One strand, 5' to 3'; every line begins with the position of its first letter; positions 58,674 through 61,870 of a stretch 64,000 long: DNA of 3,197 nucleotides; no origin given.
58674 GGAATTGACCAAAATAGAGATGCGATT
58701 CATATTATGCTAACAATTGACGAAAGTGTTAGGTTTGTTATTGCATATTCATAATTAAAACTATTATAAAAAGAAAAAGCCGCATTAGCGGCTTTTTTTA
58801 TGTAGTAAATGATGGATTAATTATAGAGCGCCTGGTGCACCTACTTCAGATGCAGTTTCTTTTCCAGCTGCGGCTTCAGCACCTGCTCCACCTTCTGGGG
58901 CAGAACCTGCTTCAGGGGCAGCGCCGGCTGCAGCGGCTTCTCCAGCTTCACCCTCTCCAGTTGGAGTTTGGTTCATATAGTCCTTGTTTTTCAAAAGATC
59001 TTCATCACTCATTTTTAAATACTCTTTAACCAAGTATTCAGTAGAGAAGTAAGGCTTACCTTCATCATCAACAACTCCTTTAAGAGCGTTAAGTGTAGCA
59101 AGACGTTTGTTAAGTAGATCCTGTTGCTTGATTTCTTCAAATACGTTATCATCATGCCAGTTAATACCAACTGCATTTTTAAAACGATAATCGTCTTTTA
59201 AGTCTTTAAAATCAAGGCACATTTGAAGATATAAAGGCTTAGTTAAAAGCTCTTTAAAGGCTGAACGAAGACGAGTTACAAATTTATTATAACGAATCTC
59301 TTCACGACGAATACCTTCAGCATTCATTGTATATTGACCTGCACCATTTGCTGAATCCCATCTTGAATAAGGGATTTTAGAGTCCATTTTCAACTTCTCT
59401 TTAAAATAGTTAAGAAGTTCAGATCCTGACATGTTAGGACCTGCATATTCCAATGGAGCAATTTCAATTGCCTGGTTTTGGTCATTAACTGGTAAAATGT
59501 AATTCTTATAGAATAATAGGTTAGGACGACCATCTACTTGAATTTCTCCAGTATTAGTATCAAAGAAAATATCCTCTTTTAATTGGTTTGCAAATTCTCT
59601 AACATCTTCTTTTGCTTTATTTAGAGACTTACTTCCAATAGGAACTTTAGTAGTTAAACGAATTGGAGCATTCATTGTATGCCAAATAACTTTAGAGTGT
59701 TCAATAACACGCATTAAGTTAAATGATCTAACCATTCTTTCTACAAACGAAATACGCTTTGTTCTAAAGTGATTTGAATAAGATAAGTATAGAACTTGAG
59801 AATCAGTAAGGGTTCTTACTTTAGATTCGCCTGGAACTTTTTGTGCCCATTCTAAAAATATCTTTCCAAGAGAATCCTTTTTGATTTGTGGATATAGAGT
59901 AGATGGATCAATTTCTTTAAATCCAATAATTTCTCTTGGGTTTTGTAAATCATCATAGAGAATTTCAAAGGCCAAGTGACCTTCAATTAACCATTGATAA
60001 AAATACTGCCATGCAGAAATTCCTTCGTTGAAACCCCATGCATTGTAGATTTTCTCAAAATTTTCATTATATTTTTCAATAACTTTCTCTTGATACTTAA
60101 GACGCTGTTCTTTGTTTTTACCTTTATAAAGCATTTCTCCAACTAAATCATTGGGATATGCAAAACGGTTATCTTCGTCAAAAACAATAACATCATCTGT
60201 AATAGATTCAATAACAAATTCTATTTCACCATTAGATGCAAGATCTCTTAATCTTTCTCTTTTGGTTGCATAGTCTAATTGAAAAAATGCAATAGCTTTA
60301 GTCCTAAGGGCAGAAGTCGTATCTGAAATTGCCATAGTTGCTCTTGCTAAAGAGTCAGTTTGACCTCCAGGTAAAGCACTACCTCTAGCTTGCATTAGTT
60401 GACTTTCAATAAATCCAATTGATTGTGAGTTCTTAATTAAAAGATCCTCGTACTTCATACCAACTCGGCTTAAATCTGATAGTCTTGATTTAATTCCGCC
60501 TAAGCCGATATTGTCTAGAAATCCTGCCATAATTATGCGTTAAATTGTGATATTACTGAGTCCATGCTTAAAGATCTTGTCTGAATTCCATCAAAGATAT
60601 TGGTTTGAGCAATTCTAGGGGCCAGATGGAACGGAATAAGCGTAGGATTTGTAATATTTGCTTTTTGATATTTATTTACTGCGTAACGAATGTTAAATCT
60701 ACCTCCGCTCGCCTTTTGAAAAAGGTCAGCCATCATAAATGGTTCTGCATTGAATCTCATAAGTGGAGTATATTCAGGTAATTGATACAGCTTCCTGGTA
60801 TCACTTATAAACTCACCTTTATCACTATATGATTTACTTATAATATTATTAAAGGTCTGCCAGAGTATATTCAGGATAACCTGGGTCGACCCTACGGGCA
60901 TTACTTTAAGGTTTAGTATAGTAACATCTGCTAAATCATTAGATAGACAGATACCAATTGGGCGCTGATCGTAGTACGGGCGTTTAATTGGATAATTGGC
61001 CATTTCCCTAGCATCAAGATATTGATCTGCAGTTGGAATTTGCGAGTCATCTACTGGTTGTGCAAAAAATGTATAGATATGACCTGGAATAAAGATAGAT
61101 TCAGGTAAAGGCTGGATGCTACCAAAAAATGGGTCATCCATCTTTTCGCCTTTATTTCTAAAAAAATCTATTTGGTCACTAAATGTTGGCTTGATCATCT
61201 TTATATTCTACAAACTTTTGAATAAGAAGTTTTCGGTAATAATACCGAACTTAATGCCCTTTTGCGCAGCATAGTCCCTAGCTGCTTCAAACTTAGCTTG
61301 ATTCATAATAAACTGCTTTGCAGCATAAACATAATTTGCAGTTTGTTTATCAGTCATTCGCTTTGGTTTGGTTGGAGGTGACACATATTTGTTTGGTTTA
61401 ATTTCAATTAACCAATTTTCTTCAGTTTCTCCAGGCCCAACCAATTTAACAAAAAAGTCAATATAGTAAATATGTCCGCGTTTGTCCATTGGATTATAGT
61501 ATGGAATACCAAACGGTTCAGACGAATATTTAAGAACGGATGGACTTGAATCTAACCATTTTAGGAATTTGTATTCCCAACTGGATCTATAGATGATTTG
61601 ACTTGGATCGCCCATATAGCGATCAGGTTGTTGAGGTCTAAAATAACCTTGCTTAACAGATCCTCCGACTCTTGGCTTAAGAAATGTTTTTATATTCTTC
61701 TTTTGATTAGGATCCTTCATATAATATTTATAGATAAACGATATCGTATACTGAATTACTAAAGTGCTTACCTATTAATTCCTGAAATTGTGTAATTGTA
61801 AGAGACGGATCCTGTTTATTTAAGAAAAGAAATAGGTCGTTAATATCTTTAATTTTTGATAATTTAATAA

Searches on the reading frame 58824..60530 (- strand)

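Call 95: search_protein_families(library=pfam, proteins=[window:58824-60530:-], max_evalue=0.001)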
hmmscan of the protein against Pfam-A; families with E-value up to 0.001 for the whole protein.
window:58824-60530:- (569 aa): 1 family
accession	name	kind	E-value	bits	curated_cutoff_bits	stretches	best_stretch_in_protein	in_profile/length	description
PF07230.16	Portal_T4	-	3.2e-66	224.3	22.9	1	91-520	5-431/433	Bacteriophage T4-like portal protein (Gp20)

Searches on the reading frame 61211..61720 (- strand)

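Call 95: search_protein_families(library=pfam, proteins=[window:61211-61720:-], max_evalue=0.001)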
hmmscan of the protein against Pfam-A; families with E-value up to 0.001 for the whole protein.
window:61211-61720:- (170 aa): 1 family
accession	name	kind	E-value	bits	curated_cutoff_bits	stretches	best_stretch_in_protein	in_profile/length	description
PF08722.17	Tn7_TnsA-like_N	-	8.2e-20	71.6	26.5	1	59-163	1-85/85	TnsA-like endonuclease N terminal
